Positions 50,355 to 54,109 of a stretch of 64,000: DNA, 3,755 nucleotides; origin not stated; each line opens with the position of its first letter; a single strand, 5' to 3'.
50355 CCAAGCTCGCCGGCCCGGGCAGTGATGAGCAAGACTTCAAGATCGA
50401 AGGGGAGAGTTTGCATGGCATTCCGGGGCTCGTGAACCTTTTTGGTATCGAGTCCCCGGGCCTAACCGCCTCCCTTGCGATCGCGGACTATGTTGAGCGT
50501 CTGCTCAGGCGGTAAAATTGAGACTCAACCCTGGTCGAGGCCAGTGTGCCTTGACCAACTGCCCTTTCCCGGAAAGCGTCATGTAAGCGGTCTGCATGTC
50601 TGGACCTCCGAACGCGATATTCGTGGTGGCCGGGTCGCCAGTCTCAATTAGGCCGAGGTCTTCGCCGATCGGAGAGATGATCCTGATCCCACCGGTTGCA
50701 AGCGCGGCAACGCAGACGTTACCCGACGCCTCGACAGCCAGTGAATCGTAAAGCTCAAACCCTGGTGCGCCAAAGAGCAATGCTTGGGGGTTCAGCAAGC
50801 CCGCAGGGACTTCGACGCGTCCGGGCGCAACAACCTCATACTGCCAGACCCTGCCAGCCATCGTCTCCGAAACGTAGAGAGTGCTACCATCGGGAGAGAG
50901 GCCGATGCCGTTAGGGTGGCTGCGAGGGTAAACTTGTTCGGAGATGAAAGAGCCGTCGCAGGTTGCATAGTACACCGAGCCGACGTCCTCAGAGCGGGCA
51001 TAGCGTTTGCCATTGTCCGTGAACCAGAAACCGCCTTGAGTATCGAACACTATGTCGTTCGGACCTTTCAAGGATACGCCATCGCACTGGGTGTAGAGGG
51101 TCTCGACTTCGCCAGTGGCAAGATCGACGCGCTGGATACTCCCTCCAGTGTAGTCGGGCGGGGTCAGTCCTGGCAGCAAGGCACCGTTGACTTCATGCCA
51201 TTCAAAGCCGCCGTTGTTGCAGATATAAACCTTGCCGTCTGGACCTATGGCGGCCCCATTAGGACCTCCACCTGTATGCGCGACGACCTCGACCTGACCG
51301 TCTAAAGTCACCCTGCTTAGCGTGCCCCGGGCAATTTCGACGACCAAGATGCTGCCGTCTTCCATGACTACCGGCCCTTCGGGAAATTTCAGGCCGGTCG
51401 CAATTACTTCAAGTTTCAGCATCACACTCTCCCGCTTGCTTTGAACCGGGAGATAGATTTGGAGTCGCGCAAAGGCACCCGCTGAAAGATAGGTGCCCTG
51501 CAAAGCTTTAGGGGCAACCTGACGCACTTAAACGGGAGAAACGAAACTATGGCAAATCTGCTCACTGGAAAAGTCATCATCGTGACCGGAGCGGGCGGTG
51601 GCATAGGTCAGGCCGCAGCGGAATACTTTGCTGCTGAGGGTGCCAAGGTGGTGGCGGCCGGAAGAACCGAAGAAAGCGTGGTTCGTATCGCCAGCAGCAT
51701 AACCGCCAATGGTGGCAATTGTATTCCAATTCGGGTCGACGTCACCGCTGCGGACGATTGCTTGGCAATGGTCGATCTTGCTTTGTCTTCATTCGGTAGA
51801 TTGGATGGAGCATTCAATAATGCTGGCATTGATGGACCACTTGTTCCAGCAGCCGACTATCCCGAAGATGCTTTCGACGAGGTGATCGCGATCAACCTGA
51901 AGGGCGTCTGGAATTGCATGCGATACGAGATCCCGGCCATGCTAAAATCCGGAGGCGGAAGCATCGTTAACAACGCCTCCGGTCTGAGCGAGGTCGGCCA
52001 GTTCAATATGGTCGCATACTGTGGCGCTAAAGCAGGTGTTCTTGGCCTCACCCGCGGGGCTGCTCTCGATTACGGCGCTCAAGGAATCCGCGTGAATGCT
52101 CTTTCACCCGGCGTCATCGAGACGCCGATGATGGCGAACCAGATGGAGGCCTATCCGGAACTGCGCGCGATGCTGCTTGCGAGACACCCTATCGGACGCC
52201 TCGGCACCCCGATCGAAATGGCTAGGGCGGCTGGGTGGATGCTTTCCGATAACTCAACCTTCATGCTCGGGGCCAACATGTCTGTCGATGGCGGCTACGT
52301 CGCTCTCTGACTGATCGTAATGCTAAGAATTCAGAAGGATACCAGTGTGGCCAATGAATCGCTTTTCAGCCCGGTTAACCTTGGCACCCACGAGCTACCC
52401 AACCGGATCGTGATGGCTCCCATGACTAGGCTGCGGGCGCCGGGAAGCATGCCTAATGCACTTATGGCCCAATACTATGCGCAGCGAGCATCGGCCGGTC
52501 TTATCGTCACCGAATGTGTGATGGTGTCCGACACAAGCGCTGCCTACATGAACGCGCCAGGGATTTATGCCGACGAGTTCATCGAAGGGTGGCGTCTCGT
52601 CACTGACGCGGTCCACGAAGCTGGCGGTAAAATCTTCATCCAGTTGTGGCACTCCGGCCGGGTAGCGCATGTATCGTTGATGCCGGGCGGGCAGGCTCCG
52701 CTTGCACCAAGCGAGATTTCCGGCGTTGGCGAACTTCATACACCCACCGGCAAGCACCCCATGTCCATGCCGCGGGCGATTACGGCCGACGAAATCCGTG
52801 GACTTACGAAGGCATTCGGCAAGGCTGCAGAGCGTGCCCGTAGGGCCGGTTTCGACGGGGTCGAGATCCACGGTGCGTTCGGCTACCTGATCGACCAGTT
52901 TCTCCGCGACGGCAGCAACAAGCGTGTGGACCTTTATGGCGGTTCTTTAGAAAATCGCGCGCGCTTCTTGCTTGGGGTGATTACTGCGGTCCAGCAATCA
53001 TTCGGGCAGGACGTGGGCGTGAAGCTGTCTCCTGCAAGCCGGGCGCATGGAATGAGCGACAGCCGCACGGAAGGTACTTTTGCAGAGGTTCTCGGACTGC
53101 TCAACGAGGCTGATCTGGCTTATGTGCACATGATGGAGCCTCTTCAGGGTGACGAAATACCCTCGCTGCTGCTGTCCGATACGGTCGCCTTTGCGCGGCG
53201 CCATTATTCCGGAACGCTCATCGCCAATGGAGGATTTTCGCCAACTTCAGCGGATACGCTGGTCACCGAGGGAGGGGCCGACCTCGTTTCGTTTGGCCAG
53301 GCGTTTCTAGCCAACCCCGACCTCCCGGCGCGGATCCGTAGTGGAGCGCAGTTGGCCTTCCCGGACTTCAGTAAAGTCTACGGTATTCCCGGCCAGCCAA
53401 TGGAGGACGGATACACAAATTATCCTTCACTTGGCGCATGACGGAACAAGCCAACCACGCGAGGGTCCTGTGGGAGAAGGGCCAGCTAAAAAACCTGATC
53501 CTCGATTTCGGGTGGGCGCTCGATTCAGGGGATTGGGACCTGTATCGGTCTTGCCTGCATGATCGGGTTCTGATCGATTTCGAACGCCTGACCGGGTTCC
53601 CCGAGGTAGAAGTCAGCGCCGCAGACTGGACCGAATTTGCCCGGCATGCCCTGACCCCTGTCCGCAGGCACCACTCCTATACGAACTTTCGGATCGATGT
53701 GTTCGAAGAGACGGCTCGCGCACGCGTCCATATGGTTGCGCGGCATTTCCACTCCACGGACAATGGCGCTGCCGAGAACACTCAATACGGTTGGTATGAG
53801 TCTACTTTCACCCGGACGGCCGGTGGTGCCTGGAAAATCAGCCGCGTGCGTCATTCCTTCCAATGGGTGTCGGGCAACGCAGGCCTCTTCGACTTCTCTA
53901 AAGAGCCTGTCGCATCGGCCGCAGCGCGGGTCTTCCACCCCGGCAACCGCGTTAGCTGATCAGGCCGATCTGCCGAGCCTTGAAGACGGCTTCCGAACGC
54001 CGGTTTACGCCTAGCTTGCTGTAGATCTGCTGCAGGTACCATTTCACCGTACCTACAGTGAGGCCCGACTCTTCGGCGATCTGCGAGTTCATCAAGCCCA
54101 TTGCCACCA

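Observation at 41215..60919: Candidate undescribed pathway: Baeyer-Villiger opening of hydroxy-tetralones/naphthoquinones to 2-hydroxyglutarate, pyruvate and acetyl-CoA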

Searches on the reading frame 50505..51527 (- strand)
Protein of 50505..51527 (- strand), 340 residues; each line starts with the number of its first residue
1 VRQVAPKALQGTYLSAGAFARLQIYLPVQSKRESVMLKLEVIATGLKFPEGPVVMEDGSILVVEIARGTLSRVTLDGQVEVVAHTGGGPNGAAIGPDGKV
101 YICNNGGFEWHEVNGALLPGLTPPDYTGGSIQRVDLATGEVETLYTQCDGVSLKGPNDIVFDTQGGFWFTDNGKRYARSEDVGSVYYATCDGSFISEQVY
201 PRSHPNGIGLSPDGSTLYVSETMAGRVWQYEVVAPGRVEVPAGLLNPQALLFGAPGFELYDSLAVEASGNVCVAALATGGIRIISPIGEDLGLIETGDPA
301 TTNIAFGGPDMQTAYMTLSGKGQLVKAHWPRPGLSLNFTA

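Call 3: search_protein_families(library=pfam, proteins=[window:50505-51527:-])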
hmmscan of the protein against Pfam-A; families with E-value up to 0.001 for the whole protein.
window:50505-51527:- (340 aa): 5 families
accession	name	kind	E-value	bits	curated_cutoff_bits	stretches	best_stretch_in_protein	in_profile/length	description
PF08450.18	SGL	-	1.9e-46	159.1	26.3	1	48-318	1-244/246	SMP-30/Gluconolactonase/LRE-like region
PF03088.22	Str_synth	-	8.4e-06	26.3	25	0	204-231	58-85/89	Strictosidine synthase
PF01436.27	NHL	-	1.1e-05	25.7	20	0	88-106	3-21/28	NHL repeat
PF24684.1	Vgb_lyase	-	1.4e-05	24.5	50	0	50-81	184-215/290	Virginiamycin B lyase family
PF01731.26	Arylesterase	-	0.00025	21.6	21.3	0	184-232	38-83/86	Arylesterase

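Call 5: search_protein_families(library=ncbifam, proteins=[window:50505-51527:-], max_evalue=1e-10)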
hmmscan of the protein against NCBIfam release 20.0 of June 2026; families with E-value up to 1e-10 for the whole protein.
window:50505-51527:- (340 aa): 0 families

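Call 35: search_solved_structures(query=window:50505-51527:-, max_evalue=0.00001)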
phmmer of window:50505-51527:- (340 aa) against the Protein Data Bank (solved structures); distinct sequences matched with E-value up to 0.00001: 26.
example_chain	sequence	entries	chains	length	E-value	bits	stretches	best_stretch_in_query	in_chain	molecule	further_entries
8djf_A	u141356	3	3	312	3.5e-106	358.5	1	38-338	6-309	Gluconolactonase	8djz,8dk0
7ris_A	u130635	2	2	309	3.8e-106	358.4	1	38-338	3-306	Beta-propeller lactonase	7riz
3e5z_A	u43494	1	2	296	3.7e-16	62.5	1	137-320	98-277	putative Gluconolactonase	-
2dso_A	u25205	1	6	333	1.5e-13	53.8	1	40-294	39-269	Drp35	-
2dg0_A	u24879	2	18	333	5.7e-13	52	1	40-294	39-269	DrP35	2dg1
7plb_A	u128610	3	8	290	2e-12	50.2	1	132-323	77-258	Smp-30/Cgr1 family protein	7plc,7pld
2iat_A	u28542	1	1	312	3.2e-09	39.6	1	146-333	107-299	Diisopropylfluorophosphatase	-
2iav_A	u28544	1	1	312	5.9e-09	38.8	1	146-333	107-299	Diisopropylfluorophosphatase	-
2ias_A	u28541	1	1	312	7.9e-09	38.4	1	146-333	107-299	Diisopropylfluorophosphatase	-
2iax_A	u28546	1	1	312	8.8e-09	38.2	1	146-333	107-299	Diisopropylfluorophosphatase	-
2iau_A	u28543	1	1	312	9.3e-09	38.1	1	146-333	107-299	Diisopropylfluorophosphatase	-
2iao_A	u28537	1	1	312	1.1e-08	37.9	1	146-333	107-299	DIISOPROPYLFLUOROPHOSPHATASE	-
1e1a_A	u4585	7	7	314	1.1e-08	37.9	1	146-333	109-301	DIISOPROPYLFLUOROPHOSPHATASE | Phosphotriesterase | Diisopropyl-fluorophosphatase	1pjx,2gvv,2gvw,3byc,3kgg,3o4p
2iar_A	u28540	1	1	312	1.1e-08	37.9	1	146-333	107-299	Diisopropylfluorophosphatase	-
2iap_A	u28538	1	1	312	1.1e-08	37.9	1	146-333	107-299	Diisopropylfluorophosphatase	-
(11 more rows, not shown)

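Call 82: search_solved_structures(query=window:50505-51425:-, max_evalue=1e-50, show_alignments=1)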
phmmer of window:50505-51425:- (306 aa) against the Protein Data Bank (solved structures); distinct sequences matched with E-value up to 1e-50: 2.
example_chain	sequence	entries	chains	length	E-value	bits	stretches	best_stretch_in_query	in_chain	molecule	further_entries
7ris_A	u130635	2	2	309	2.6e-106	358.7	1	4-304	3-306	Beta-propeller lactonase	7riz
8djf_A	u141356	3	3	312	3.8e-106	358.1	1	5-304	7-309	Gluconolactonase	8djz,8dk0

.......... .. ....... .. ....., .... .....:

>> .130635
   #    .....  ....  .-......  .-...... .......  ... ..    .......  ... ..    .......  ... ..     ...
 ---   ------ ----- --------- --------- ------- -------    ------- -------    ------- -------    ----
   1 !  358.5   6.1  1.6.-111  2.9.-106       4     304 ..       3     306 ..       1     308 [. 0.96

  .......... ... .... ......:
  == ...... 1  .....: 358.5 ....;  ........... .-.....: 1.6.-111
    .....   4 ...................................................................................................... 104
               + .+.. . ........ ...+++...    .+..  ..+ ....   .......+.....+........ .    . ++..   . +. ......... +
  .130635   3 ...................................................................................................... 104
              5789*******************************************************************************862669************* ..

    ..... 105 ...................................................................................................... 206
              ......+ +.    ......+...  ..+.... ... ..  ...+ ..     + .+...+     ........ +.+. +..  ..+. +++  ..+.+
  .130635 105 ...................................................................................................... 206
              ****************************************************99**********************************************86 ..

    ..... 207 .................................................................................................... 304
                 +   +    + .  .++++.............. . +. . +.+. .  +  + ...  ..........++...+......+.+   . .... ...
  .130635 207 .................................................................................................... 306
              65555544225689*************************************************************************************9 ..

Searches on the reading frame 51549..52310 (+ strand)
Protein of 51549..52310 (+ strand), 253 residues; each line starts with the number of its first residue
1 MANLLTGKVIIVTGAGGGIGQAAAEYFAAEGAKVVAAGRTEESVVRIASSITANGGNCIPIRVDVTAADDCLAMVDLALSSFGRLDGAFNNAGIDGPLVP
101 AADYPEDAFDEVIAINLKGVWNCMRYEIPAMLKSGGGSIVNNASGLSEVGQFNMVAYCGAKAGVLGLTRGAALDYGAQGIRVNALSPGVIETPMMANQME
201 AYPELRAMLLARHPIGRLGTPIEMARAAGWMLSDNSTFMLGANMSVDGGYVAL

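Call 3: search_protein_families(library=pfam, proteins=[window:51549-52310:+])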
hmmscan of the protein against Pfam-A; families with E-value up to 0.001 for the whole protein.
window:51549-52310:+ (253 aa): 4 families
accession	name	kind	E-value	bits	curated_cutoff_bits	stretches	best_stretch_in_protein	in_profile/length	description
PF13561.12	adh_short_C2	-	2.2e-61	207.9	27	1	14-250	1-235/236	Enoyl-(Acyl carrier protein) reductase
PF00106.31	adh_short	-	6.5e-54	182.8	26.6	1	8-200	1-192/195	short chain dehydrogenase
PF08659.16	KR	-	2.4e-09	37.8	22.6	1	10-160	3-152/180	KR domain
PF23441.1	SDR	-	0.00027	20.9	27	1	128-204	134-208/258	SDR-like rossmann domain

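Call 5: search_protein_families(library=ncbifam, proteins=[window:51549-52310:+], max_evalue=1e-10)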
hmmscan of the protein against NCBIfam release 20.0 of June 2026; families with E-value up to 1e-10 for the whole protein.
window:51549-52310:+ (253 aa): 208 families (the best 25 are shown)
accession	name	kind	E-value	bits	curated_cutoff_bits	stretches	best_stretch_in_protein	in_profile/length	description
NF004818.0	PRK06172.1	equivalog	6.1e-81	271.5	336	1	1-252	1-252/253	SDR family oxidoreductase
NF005681.0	PRK07478.1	subfamily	1.3e-68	231.2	267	1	3-250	2-249/254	SDR family oxidoreductase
NF004791.0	PRK06138.1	equivalog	5.2e-68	229.1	312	1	5-252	3-251/252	SDR family oxidoreductase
NF005559.1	PRK07231.1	subfamily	2.1e-65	220.7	215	1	5-251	2-248/249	glucose 1-dehydrogenase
NF053701.1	CsHdxCHCADhChcB2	equivalog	9.9e-63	211.9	350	1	6-252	2-244/245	cis-4-hydroxycyclohexanecarboxylate dehydrogenase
NF052558.1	MBtsdlDhBudC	equivalog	1.3e-61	208.4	270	1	6-252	2-243/250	meso-2,3-butanediol dehydrogenase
NF004198.0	PRK05653.1-3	equivalog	6.2e-58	196.2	296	1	3-250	3-246/248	3-oxoacyl-ACP reductase FabG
NF005469.0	PRK07063.1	equivalog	2.8e-55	187.6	306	1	2-252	2-256/260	SDR family oxidoreductase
NF009466.0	PRK12826.1-2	subfamily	1.7e-54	184.9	222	1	8-251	4-245/248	3-oxoacyl-ACP reductase FabG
NF006366.0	PRK08589.1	equivalog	3.7e-54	183.8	386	1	5-252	4-254/272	SDR family oxidoreductase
NF005309.0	PRK06841.1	subfamily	4.8e-54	183.5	286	1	5-251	13-253/255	GolD/DthD family dehydrogenase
NF005067.0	PRK06484.1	equivalog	2.3e-53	181.5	713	1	6-252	8-253/524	short chain dehydrogenase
NF009093.0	PRK12429.1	subfamily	2e-52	178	258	1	5-252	3-258/259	3-hydroxybutyrate dehydrogenase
NF004713.0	PRK06057.1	equivalog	1.8e-51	175.1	404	1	2-250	4-249/257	3-oxoacyl-ACP reductase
TIGR01830.1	3oxo_ACP_reduc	equivalog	1.2e-50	172.4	297.75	1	11-250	2-238/239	3-oxoacyl-[acyl-carrier-protein] reductase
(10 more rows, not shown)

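Call 83: search_solved_structures(query=window:51549-52310:+, max_evalue=1e-35)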
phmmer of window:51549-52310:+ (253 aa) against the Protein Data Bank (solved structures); distinct sequences matched with E-value up to 1e-35: 59.
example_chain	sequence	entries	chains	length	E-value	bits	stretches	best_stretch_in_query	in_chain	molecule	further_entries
7djs_A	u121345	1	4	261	2.4e-55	190.9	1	1-252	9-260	SDR family oxidoreductase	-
5h5x_A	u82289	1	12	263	1.3e-51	178.7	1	6-252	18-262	Putative oxidoreductase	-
5x8h_A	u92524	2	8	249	6.2e-51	176.5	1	4-252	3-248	Short-chain dehydrogenase reductase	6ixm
4ure_A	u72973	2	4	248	4.9e-49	170.2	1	4-252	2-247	CYCLOHEXANOL DEHYDROGENASE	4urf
8y7r_A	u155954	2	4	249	5e-49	170.2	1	4-252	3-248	NAD(P)-dependent dehydrogenase (Short-subunit alcohol dehydrogenase family)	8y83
4dqx_A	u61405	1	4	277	1.4e-48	168.7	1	6-249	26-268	Probable oxidoreductase protein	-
4ni5_A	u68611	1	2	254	1e-47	166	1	7-252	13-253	Oxidoreductase, short-chain dehydrogenase/reductase family protein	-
6xnb_A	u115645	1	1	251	9.6e-45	156.2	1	6-252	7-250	Short chain alcohol dehydrogenase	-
3tox_A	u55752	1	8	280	1.3e-42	149.2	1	4-250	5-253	Short chain dehydrogenase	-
4nbw_A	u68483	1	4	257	3.8e-42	147.7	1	8-251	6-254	Short-chain dehydrogenase/reductase SDR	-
7v1q_A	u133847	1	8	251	8.4e-42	146.5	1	9-252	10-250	Alcohol Dehydrogenases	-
1iy8_A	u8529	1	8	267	1.5e-41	145.7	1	5-251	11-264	LEVODIONE REDUCTASE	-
7v1r_A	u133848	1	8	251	2.6e-41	144.9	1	9-252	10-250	Alcohol Dehydrogenases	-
4gh5_A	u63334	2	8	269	3.8e-41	144.4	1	1-252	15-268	Short-chain dehydrogenase/reductase SDR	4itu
4wec_A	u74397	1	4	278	4.7e-41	144.1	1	4-250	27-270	Short chain dehydrogenase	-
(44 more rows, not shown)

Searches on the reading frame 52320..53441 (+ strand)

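Call 4: search_protein_families(library=pfam, proteins=[window:52320-53441:+])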
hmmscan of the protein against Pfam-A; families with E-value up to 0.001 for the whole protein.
window:52320-53441:+ (373 aa): 1 family
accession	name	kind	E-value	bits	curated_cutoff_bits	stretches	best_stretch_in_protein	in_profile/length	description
PF00724.26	Oxidored_FMN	-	2.5e-84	283.9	27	1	14-344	1-340/342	NADH:flavin oxidoreductase / NADH oxidase family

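Call 6: search_protein_families(library=ncbifam, proteins=[window:52320-53441:+], max_evalue=1e-10)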
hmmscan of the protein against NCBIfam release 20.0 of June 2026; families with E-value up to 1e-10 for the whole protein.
window:52320-53441:+ (373 aa): 8 families
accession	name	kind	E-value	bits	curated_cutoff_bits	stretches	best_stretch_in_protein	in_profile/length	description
NF007899.0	PRK10605.1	subfamily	1.1e-97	327.6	403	1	12-371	3-365/365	N-ethylmaleimide reductase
TIGR03997.1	mycofact_OYE_2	equivalog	3.6e-50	171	793.15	1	15-343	2-331/645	mycofactocin system FadH/OYE family oxidoreductase 2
NF041087.1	bile_acid_BaiCD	equivalog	2.2e-46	158.3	825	1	13-233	2-211/642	bile acid Fe-S flavoenzyme BaiCD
NF010047.0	PRK13523.1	equivalog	3.7e-43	147.8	431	1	12-335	2-316/339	NADPH dehydrogenase NamA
NF006101.0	PRK08255.1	equivalog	8.2e-43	146.5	1078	1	10-334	394-725/768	bifunctional salicylyl-CoA 5-hydroxylase/oxidoreductase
NF045592.1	bili_reduct_N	equivalog_domain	2.4e-30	105.9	425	1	15-228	2-204/363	bilirubin reductase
NF045599.1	bili_reduct_long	exception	2.1e-28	99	750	1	15-229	1-205/641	bilirubin reductase, long form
TIGR03996.1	mycofact_OYE_1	hypoth_equivalog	5.1e-20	71.5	627.9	1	17-235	4-210/633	mycofactocin system FadH/OYE family oxidoreductase 1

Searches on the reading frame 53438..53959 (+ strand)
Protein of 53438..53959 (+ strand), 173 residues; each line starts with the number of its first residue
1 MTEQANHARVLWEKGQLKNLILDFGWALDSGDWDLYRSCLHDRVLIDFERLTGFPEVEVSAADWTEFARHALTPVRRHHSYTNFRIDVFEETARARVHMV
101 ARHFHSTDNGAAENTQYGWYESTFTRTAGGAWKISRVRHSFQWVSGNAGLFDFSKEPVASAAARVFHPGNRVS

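Call 4: search_protein_families(library=pfam, proteins=[window:53438-53959:+])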
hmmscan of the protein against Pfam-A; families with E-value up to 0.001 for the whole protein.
window:53438-53959:+ (173 aa): 2 families
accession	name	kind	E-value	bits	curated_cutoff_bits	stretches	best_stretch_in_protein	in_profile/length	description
PF13577.12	SnoaL_4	-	1.1e-16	61.5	24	1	11-138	3-126/126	SnoaL-like domain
PF14534.12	DUF4440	-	2.2e-05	25.3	25.2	1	27-134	11-107/107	Domain of unknown function (DUF4440)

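Call 6: search_protein_families(library=ncbifam, proteins=[window:53438-53959:+], max_evalue=1e-10)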
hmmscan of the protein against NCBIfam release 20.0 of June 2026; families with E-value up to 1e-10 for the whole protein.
window:53438-53959:+ (173 aa): 0 families

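Call 36: search_solved_structures(query=window:53438-53959:+, max_evalue=0.01)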
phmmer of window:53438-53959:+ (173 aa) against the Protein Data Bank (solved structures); distinct sequences matched with E-value up to 0.01: 1.
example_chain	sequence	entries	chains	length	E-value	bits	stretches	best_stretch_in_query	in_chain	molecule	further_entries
4gb5_A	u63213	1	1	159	9.7e-07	32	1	34-142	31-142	Uncharacterized protein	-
